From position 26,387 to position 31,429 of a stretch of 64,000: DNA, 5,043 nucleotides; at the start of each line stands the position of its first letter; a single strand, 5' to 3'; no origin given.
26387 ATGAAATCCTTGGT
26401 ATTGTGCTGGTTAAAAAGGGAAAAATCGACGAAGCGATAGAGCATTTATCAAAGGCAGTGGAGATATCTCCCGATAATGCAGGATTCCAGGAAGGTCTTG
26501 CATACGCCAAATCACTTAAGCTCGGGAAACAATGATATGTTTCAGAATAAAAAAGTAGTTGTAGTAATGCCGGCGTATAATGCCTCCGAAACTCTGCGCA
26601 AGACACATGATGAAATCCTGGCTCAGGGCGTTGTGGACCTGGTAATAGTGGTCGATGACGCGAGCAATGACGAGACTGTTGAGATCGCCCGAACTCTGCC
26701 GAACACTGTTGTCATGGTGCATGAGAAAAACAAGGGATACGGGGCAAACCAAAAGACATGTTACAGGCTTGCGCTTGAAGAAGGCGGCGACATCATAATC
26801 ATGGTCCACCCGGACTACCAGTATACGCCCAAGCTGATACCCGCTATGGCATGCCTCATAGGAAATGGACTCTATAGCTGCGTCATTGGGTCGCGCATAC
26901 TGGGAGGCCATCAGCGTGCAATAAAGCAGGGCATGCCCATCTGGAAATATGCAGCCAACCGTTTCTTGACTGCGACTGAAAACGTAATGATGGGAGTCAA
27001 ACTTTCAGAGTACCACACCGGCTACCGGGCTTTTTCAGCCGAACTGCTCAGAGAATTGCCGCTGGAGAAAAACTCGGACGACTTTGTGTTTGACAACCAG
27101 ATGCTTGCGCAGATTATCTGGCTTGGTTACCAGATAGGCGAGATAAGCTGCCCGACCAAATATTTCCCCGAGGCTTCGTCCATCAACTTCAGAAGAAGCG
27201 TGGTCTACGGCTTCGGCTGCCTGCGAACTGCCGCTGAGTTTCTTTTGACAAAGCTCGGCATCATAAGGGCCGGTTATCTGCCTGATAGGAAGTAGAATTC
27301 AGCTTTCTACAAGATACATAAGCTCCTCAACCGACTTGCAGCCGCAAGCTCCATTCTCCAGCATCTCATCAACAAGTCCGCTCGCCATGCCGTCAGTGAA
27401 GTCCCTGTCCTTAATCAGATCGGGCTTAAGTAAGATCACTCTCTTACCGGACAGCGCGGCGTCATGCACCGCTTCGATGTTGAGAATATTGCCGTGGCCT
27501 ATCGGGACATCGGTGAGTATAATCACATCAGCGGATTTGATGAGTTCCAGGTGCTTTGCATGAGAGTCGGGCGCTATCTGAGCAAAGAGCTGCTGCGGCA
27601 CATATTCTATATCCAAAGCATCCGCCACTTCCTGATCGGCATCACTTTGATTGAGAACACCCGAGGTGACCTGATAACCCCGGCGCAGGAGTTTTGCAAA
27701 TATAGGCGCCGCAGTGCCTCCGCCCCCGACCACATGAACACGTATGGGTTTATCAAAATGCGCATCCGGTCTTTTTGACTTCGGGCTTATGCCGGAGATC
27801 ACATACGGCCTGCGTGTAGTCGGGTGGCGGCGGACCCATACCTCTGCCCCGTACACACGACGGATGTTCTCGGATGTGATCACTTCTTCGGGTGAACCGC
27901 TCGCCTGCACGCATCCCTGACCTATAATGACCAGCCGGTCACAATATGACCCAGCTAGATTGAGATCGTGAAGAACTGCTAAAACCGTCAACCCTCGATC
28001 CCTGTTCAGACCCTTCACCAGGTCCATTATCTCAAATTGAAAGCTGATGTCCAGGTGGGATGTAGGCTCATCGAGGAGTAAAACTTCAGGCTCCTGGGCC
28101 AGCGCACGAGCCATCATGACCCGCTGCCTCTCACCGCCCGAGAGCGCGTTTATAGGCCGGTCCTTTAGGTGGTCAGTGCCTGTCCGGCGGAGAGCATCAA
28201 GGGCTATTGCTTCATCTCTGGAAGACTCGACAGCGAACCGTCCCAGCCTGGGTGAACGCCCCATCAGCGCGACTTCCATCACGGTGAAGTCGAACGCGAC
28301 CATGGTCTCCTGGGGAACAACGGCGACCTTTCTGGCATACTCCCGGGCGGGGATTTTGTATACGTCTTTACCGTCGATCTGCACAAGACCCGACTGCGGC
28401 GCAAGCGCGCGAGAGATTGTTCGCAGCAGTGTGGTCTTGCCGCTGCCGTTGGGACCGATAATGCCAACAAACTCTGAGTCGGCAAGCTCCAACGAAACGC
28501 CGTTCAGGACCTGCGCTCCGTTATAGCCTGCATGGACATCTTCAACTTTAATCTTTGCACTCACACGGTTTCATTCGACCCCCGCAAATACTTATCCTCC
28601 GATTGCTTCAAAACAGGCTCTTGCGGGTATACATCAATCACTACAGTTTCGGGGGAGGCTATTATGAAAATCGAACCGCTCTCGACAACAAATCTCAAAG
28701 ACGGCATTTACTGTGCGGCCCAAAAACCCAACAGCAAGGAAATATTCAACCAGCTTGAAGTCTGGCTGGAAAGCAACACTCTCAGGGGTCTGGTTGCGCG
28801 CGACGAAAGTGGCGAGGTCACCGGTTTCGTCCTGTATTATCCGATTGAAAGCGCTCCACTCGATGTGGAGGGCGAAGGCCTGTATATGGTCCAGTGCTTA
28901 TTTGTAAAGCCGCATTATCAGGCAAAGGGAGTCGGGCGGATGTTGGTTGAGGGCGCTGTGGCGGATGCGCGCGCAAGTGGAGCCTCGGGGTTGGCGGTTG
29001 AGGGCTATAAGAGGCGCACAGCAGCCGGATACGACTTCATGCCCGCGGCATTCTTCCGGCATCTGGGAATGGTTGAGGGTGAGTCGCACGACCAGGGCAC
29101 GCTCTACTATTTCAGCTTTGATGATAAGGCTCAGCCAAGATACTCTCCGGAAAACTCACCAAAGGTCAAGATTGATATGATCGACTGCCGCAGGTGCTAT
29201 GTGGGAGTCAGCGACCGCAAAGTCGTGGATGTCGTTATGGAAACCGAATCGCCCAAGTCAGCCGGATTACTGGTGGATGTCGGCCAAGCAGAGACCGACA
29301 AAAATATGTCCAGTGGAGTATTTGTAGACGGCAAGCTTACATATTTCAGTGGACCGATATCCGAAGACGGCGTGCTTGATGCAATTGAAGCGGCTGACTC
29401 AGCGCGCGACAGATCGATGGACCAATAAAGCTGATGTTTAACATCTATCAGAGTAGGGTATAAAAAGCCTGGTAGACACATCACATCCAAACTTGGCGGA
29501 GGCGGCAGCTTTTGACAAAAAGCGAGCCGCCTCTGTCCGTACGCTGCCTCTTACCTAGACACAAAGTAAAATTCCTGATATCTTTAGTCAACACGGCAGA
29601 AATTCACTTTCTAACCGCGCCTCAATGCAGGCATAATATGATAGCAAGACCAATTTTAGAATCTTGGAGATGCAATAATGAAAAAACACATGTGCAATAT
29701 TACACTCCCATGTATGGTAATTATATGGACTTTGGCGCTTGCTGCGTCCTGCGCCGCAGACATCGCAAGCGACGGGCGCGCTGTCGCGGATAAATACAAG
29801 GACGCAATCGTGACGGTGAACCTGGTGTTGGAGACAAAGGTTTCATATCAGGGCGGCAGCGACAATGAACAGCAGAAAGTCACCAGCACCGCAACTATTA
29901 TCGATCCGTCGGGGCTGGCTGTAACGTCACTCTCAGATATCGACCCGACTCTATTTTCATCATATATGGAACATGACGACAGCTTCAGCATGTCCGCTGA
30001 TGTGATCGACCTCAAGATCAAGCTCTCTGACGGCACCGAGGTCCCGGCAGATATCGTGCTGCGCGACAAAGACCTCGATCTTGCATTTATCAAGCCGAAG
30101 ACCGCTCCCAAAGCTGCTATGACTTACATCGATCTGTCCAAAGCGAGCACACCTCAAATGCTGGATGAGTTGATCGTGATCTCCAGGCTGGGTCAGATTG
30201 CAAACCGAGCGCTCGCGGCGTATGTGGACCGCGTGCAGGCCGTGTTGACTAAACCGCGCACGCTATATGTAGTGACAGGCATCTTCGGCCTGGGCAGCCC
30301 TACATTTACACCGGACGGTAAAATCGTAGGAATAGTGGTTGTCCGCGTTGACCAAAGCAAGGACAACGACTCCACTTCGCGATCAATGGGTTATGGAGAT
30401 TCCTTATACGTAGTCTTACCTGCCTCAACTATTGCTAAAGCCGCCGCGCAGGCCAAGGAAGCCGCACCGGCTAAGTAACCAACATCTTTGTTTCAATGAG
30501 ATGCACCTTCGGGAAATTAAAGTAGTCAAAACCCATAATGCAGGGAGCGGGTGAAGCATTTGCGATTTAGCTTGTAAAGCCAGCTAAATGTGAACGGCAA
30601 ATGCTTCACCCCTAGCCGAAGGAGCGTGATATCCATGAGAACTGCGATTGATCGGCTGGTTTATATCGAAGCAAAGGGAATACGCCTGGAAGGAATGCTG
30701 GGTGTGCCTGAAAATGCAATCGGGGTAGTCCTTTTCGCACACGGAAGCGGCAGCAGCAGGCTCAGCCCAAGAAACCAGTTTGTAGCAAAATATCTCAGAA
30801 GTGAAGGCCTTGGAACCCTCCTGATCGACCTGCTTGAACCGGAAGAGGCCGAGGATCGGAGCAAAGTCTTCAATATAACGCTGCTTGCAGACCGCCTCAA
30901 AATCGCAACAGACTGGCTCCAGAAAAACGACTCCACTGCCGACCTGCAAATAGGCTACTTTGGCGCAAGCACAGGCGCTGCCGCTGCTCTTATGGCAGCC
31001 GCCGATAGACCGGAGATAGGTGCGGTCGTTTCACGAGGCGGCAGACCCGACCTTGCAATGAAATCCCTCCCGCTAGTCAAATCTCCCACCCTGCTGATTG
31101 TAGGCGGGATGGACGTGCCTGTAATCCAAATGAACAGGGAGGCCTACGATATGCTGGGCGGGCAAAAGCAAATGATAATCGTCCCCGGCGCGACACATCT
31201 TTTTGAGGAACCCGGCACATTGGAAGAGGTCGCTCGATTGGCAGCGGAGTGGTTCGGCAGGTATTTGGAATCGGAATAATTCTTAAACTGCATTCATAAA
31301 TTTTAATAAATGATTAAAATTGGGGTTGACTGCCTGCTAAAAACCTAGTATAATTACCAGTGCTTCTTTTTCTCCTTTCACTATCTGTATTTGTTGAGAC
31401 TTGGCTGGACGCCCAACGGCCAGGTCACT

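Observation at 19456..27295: Four tandem TMTC/PMT-like GT-C-TPR glycosyltransferase paralogues plus a DPM1-like GT2: candidate undescribed periplasmic O-glycosylation module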

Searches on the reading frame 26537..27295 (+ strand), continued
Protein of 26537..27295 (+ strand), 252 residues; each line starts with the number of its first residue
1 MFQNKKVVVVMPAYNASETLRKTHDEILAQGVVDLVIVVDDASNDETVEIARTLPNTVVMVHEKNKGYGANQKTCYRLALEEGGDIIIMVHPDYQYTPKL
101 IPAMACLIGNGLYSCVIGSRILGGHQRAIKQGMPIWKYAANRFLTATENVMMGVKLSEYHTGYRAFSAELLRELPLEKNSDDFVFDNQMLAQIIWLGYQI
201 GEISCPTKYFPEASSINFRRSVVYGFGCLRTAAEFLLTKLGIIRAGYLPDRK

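Call 79: search_protein_families(library=pfam, proteins=[L031:7514-9913:+, L007:7802-9976:+, L036:4792-7155:-, L052:7296-9851:-, L057:7425-9908:-, L042:7698-9791:-, L015:6050-8530:+, L078:8471-9934:+, L037:2261-3844:+, L074:7794-9323:-], max_evalue=0.001)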
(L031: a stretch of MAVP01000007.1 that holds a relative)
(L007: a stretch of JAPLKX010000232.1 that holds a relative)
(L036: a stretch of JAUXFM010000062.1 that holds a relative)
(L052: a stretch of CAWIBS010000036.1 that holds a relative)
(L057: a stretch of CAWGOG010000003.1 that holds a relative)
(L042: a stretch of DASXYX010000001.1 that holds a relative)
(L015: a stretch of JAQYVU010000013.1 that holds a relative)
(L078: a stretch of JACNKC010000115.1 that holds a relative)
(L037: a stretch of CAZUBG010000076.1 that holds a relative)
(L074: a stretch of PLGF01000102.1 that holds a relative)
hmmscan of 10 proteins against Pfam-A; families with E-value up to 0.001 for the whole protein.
L031:7514-9913:+ (799 aa): 1 family
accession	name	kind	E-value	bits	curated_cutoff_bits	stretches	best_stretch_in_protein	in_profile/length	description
PF09586.16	YfhO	-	4.1e-07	29.2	28.5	0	689-770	757-835/835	Bacterial membrane protein YfhO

L007:7802-9976:+ (724 aa): 12 families
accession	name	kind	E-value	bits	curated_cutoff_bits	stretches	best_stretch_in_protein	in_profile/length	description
PF01041.23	DegT_DnrJ_EryC1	-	1.4e-118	396.7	19.8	1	349-715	2-359/360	DegT/DnrJ/EryC1/StrS aminotransferase family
PF01370.27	Epimerase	-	2.8e-44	151.8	20.9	1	3-239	1-240/240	NAD dependent epimerase/dehydratase family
PF16363.11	GDP_Man_Dehyd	-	1.1e-20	74.9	27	1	4-253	1-269/332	GDP-mannose 4,6 dehydratase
PF01073.25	3Beta_HSD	-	8e-20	71.4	22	1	4-238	1-248/280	3-beta hydroxysteroid dehydrogenase/isomerase family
PF04321.23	RmlD_sub_bind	-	2.6e-13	50.1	27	1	1-257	1-230/287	RmlD substrate binding domain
PF13460.12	NAD_binding_10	-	1.8e-07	31.7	27.2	1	7-133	1-114/184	NAD(P)H-binding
PF00155.27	Aminotran_1_2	-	1.8e-07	31.1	19.7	1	373-624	44-300/361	Aminotransferase class I and II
PF02719.21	Polysacc_synt_2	-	3.3e-06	26.9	20.2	1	3-119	1-128/293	Polysaccharide biosynthesis protein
PF01053.26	Cys_Met_Meta_PP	-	8.4e-06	25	27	1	371-507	52-188/381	Cys/Met metabolism PLP-dependent enzyme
PF07993.18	NAD_binding_4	-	1.9e-05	24.4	20.1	1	5-173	1-208/258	Male sterility protein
PF05368.20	NmrA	-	2.2e-05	24.7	27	1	2-118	4-106/298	NmrA-like family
PF01212.27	Beta_elim_lyase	-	8.2e-05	22.5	27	1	371-551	32-231/288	Beta-eliminating lyase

L036:4792-7155:- (787 aa): 5 families
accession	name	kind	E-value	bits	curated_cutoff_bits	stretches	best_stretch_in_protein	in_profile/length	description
PF08245.18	Mur_ligase_M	-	2.5e-25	90.1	24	1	133-309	1-199/200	Mur ligase middle domain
PF02873.21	MurB_C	-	4.2e-23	81.8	27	1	708-786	21-98/99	UDP-N-acetylenolpyruvoylglucosamine reductase, C-terminal domain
PF01565.28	FAD_binding_4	-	9.6e-23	80.9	26.4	1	526-655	2-137/139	FAD binding domain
PF02875.26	Mur_ligase_C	-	2.7e-16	61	28.4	1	332-465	1-127/127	Mur ligase, glutamate ligase domain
PF01225.30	Mur_ligase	-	2.3e-15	57.1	21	1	29-125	1-91/95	Mur ligase family, catalytic domain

L052:7296-9851:- (851 aa): 0 families

L057:7425-9908:- (827 aa): 4 families
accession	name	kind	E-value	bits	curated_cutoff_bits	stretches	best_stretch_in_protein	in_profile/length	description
PF00128.31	Alpha-amylase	-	4e-45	155.3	22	1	337-713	3-374/446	Alpha amylase, catalytic domain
PF16561.11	AMPK1_CBM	-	1.5e-13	51.2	26.8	1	161-232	12-80/85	Glycogen recognition site of AMP-activated protein kinase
PF16657.11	Malt_amylase_C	-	5e-08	33.3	27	1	744-817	1-72/75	Maltogenic Amylase, C-terminal domain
PF02806.24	Alpha-amylase_C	-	0.0002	22.1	21.2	1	752-801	8-56/95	Alpha amylase, C-terminal all-beta domain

L042:7698-9791:- (697 aa): 3 families
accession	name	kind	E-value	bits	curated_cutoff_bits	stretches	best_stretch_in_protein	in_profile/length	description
PF00593.30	TonB_dep_Rec_b-barrel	-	6.9e-28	99.1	27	1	253-666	32-436/436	TonB dependent receptor-like, beta-barrel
PF07715.20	Plug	-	2.7e-17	63.6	23.9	1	86-194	3-107/107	TonB-dependent Receptor Plug Domain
PF14905.12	OMP_b-brl_3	-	1.3e-08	34.8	27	1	485-672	205-379/408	Outer membrane protein beta-barrel family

L015:6050-8530:+ (826 aa): 1 family
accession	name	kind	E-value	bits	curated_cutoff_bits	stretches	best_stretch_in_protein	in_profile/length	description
PF09586.16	YfhO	-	2.5e-57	195.3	28.5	2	47-685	6-620/835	Bacterial membrane protein YfhO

L078:8471-9934:+ (487 aa): 1 family
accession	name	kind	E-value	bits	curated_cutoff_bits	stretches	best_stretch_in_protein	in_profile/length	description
PF00753.33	Lactamase_B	-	6.2e-18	65.9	22.7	1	235-435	5-177/196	Metallo-beta-lactamase superfamily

L037:2261-3844:+ (527 aa): 1 family
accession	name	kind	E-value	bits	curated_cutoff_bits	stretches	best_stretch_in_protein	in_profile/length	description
PF07992.20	Pyr_redox_2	-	0.00029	20.8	26.1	1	5-34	3-32/291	Pyridine nucleotide-disulphide oxidoreductase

L074:7794-9323:- (509 aa): 0 families

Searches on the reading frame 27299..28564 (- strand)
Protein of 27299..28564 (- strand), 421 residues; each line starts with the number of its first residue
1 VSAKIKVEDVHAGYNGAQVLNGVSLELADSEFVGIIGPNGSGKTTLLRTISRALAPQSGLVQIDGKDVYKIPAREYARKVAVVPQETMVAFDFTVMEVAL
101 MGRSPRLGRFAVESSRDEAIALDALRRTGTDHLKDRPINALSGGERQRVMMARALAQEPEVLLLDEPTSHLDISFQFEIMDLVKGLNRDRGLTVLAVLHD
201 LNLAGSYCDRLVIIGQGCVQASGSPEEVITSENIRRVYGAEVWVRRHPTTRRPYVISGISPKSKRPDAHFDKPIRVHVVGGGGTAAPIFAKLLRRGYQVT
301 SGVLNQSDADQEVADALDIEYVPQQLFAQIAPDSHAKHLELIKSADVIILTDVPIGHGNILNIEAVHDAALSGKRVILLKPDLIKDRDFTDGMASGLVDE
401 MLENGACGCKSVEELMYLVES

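Call 14: search_protein_families(library=pfam, proteins=[window:27299-28564:-], max_evalue=0.001)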
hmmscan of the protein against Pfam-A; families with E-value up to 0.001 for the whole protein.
window:27299-28564:- (421 aa): 6 families
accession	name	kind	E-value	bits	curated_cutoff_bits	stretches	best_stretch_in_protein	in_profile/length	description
PF00005.33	ABC_tran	-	1.4e-35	123.4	25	1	20-169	1-137/137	ABC transporter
PF13304.12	AAA_21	-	5.5e-12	46.8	27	2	32-54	1-23/304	AAA domain, putative AbiEii toxin, Type IV TA system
PF02463.25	SMC_N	-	5.7e-06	26.4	40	1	29-187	23-187/220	RecF/RecN/SMC N terminal domain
PF13191.12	AAA_16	-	6.6e-05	23.9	32.6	1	31-80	25-73/167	AAA ATPase domain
PF13476.12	AAA_23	-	6.9e-05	24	27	1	23-55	13-44/201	AAA domain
PF13555.12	AAA_29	-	0.0005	20.2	27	0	23-58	15-50/61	P-loop containing region of AAA domain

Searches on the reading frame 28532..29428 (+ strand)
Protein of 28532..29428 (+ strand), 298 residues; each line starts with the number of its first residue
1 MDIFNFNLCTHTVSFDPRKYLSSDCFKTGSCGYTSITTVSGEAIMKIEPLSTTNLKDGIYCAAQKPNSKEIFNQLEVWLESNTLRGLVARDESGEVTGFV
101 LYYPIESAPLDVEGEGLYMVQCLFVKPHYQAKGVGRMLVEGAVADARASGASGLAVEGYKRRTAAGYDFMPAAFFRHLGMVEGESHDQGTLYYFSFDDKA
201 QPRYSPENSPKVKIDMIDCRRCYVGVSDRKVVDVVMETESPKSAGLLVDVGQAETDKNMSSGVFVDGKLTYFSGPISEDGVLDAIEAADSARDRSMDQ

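Call 14: search_protein_families(library=pfam, proteins=[window:28532-29428:+], max_evalue=0.001)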
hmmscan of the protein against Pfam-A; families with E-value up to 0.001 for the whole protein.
window:28532-29428:+ (298 aa): 3 families
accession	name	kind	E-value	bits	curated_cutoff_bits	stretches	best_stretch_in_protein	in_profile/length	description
PF00583.31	Acetyltransf_1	-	8e-09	36.2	20.7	1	71-156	20-98/116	Acetyltransferase (GNAT) family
PF13508.13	Acetyltransf_7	-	2.4e-07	31.5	27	1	87-179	6-81/84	Acetyltransferase (GNAT) domain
PF14542.12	Acetyltransf_CG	-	0.00085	19.8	30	0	98-151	13-58/80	GCN5-related N-acetyl-transferase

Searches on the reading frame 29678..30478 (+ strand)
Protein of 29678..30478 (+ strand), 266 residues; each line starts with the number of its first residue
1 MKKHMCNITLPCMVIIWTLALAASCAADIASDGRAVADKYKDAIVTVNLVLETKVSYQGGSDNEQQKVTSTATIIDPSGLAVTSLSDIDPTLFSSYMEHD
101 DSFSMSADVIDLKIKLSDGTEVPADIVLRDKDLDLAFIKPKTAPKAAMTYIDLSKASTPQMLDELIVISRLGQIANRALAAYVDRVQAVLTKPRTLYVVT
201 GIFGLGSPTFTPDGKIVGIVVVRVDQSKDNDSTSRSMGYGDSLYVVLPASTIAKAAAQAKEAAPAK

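Call 14: search_protein_families(library=pfam, proteins=[window:29678-30478:+], max_evalue=0.001)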
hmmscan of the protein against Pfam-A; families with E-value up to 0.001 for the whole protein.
window:29678-30478:+ (266 aa): 1 family
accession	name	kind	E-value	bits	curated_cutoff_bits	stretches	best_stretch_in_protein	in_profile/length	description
PF13365.12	Trypsin_2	-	6.9e-06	27.3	27.6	1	109-219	28-144/144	Trypsin-like peptidase domain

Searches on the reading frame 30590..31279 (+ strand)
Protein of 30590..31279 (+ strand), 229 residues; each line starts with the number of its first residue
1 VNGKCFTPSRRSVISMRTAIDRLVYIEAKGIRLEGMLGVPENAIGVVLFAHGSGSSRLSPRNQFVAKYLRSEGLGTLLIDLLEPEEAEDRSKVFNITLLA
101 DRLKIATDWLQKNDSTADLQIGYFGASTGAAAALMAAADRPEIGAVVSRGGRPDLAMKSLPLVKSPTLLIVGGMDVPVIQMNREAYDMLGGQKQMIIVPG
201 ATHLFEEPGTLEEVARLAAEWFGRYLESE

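Call 14: search_protein_families(library=pfam, proteins=[window:30590-31279:+], max_evalue=0.001)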
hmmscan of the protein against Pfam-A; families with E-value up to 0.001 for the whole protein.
window:30590-31279:+ (229 aa): 4 families
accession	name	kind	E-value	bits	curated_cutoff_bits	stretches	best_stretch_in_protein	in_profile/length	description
PF01738.24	DLH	-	4.4e-06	26.9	21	1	98-211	76-194/217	Dienelactone hydrolase family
PF12740.14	PETase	-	4.6e-05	23.4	28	1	120-227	126-234/263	PET hydrolase-like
PF12146.15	Hydrolase_4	-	5.6e-05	23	27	0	43-146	3-105/239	Serine aminopeptidase, S33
PF00326.27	Peptidase_S9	-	7.4e-05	22.8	22.6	0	106-143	51-88/213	Prolyl oligopeptidase family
